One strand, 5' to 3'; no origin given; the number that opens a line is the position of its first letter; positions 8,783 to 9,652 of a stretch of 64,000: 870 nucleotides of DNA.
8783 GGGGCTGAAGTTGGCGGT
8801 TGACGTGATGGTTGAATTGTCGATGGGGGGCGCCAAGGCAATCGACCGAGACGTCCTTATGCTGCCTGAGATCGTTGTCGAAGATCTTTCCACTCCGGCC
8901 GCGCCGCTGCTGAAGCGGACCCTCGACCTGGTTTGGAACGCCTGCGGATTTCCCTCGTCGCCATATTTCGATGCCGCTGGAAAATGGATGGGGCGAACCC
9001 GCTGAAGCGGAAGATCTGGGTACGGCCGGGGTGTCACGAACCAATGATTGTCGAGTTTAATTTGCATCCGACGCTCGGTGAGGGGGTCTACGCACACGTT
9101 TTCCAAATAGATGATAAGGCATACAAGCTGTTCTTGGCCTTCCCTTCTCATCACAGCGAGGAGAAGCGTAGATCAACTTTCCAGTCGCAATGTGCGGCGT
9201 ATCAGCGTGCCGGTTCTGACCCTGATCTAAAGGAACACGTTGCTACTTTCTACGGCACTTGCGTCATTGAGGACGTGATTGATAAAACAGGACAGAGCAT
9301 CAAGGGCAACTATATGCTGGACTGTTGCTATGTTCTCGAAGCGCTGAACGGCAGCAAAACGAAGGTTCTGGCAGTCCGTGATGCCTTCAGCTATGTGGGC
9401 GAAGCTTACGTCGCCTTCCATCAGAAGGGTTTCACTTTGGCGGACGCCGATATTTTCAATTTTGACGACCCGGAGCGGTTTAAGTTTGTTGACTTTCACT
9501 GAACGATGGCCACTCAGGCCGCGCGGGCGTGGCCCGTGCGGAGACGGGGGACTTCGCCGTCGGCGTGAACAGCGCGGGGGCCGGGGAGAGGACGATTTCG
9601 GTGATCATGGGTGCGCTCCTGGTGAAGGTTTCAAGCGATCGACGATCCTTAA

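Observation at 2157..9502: Seven co-directional genes behind one recognisable promoter join an AAA+/subtilase pair to a ubiquitin-like conjugation set, a Schlafen/AlbA_2 protein and a mini-kinase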

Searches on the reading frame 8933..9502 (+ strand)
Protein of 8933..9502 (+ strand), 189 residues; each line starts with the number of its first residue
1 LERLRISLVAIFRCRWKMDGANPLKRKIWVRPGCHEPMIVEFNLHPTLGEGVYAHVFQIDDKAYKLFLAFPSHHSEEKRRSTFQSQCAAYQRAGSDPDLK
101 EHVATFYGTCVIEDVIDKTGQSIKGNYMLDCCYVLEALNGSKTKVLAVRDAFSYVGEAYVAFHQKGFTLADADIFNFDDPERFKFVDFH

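Call 3: search_protein_families(library=pfam, proteins=[window:8933-9502:+], max_evalue=0.01)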
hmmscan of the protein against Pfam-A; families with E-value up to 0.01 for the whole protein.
window:8933-9502:+ (189 aa): 0 families

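Call 4: search_protein_families(library=padloc, proteins=[window:8933-9502:+], max_evalue=0.01)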
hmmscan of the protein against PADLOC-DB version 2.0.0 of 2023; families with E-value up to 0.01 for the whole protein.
window:8933-9502:+ (189 aa): 0 families

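Call 53: find_homologous_proteins(query=window:9044-9502:+, max_evalue=0.001)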
Query window:9044-9502:+ (152 aa): 10 proteins with E <= 0.001 among 21 candidates.
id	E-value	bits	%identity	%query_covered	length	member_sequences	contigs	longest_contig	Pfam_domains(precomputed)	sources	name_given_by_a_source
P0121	2.1e-94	331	93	100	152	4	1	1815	-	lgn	-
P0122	2.3e-77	276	80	99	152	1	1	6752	-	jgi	jgi:hypothetical protein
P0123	1.0e-72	261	84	91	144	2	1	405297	-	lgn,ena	-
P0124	6.0e-72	258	74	99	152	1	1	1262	-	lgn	-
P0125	1.1e-71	257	78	97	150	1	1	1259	-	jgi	jgi:hypothetical protein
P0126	5.5e-61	223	66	99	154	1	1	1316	-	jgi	jgi:hypothetical protein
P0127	4.4e-60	220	67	99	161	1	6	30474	-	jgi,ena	jgi:hypothetical protein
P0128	6.2e-54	200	65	92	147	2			-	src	-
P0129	3.1e-38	149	71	63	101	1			-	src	-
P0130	1.1e-31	128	47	93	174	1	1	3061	-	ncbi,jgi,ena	-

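Call 54: search_protein_families(library=ncbifam, proteins=[window:9044-9502:+], max_evalue=0.01)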
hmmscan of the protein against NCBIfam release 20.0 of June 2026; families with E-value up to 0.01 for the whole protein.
window:9044-9502:+ (152 aa): 0 families

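Call 55: find_encoding_contigs(protein=P0123, flank=8000, max_places=3)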
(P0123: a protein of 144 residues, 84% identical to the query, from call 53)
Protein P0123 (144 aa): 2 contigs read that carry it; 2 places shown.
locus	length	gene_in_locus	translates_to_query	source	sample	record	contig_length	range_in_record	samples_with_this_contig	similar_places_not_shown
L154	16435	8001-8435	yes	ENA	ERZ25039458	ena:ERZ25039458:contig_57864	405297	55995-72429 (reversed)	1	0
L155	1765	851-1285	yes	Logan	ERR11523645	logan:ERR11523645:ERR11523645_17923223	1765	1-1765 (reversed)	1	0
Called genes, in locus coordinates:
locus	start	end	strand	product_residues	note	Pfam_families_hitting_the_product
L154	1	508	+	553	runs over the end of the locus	-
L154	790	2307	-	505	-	PF01867:Cas_Cas1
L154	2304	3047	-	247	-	-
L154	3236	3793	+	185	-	-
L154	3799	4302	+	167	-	-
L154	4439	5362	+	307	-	-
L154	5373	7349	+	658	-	-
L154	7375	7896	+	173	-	-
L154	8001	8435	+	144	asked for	-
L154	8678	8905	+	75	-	-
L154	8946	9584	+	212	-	PF13384:HTH_23, PF13518:HTH_28 (weak), PF13551:HTH_29, PF13565:HTH_32, PF13592:HTH_33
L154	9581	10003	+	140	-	PF13358:DDE_3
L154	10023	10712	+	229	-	-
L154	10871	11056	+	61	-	-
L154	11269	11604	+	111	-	PF03551:PadR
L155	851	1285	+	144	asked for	-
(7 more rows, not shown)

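Call 56: find_encoding_contigs(protein=P0127, flank=8000, max_places=3)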
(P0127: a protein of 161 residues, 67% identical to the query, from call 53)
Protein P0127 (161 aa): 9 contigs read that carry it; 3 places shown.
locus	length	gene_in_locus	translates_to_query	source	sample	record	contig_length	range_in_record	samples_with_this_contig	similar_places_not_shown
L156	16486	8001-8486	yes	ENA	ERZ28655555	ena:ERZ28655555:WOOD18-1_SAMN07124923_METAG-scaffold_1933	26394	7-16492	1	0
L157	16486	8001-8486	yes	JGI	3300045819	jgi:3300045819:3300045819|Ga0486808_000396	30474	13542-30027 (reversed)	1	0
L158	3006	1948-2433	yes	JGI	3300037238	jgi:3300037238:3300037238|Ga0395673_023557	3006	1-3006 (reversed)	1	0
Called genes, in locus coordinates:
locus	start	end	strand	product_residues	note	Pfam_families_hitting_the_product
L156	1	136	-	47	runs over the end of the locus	?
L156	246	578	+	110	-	-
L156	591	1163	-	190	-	-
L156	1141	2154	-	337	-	PF13616:Rotamase_3, PF00639:Rotamase, PF13145:Rotamase_2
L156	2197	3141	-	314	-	PF02628:COX15-CtaA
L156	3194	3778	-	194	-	PF02457:DAC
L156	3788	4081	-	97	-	PF02148:zf-UBP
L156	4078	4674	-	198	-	PF02518:HATPase_c, PF14501:HATPase_c_5 (weak)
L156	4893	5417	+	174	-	-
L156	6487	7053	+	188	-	-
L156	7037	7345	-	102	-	PF05016:ParE_toxin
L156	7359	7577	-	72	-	-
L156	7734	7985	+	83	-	-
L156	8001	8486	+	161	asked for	-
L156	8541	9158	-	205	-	PF07687:M20_dimer, PF01546:Peptidase_M20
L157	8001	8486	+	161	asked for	-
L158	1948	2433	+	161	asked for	-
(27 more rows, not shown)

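Call 74: predict_structure(alignment_id=A3)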
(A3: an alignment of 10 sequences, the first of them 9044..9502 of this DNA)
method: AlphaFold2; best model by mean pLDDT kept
length: 152 residues; sequences in the alignment: 10
mean_pLDDT: 40.8   pTM: 0.35
mean pLDDT of the five models: 40.8, 40.2, 39.1, 38.9, 37.6
residues with pLDDT >= 90: 0; 70-90: 0; 50-70: 32; < 50: 120
segments of 3 or more residues with pLDDT < 50: 1-15, 17-22, 24-39, 65-119, 128-152
pLDDT, mean of each block of 10 residues (from residue 1): 31 43 47 46 54 56 44 31 38 27 27 40 50 43 37 33
secondary structure, 60 per line:
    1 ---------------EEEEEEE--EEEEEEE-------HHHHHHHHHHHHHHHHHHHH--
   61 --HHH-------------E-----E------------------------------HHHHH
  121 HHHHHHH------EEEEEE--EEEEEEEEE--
elements in order: E16-22 E25-31 H39-58 H116-127 E134-139 E142-150
